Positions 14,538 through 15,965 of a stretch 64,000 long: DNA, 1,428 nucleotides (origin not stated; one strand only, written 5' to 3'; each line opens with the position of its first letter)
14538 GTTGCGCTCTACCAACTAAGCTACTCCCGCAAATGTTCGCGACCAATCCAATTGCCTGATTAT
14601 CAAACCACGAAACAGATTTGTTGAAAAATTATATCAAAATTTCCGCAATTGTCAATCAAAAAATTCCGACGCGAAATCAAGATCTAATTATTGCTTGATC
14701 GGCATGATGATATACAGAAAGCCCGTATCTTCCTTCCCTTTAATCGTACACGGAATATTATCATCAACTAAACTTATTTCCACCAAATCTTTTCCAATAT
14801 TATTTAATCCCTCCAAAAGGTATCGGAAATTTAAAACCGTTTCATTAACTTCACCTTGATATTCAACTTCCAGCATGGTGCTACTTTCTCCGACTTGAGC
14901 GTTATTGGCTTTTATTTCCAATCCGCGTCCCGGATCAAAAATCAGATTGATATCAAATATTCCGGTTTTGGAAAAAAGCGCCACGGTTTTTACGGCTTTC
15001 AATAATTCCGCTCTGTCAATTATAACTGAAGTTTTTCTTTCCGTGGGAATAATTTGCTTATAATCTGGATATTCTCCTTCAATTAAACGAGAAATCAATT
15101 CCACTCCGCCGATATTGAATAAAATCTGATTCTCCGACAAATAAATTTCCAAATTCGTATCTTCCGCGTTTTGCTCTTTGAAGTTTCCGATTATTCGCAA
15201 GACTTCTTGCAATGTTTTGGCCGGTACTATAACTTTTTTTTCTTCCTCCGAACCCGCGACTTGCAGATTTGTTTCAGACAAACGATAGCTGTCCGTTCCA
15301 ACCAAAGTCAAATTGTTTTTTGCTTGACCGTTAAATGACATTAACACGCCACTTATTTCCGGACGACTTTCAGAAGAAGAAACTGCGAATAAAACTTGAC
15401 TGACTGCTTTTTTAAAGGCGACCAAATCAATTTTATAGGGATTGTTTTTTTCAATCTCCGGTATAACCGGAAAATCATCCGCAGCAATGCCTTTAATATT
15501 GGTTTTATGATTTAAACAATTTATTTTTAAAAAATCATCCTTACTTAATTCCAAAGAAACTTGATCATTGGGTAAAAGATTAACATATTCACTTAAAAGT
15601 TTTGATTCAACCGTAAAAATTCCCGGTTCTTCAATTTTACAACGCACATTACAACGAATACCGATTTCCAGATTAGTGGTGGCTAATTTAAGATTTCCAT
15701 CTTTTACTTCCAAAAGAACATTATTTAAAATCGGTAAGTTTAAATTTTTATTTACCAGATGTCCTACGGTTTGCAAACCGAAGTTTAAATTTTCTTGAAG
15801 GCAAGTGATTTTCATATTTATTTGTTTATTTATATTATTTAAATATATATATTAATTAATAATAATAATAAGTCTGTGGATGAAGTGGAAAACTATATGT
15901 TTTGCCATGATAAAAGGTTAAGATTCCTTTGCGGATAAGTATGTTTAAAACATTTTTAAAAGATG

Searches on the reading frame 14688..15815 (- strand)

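Call 22: search_protein_families(library=pfam, proteins=[window:14688-15815:-], max_evalue=0.00001)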
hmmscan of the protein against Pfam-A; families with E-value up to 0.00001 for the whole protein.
window:14688-15815:- (375 aa): 3 families
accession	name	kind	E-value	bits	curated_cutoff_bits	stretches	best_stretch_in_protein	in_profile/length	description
PF02767.21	DNA_pol3_beta_2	-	1.8e-27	96.4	27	1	132-251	5-116/116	DNA polymerase III beta subunit, central domain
PF00712.24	DNA_pol3_beta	-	1.5e-26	93.4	24.4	1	1-119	1-120/120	DNA polymerase III beta subunit, N-terminal domain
PF02768.20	DNA_pol3_beta_3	-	2.4e-21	76.2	27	1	253-373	1-120/121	DNA polymerase III beta subunit, C-terminal domain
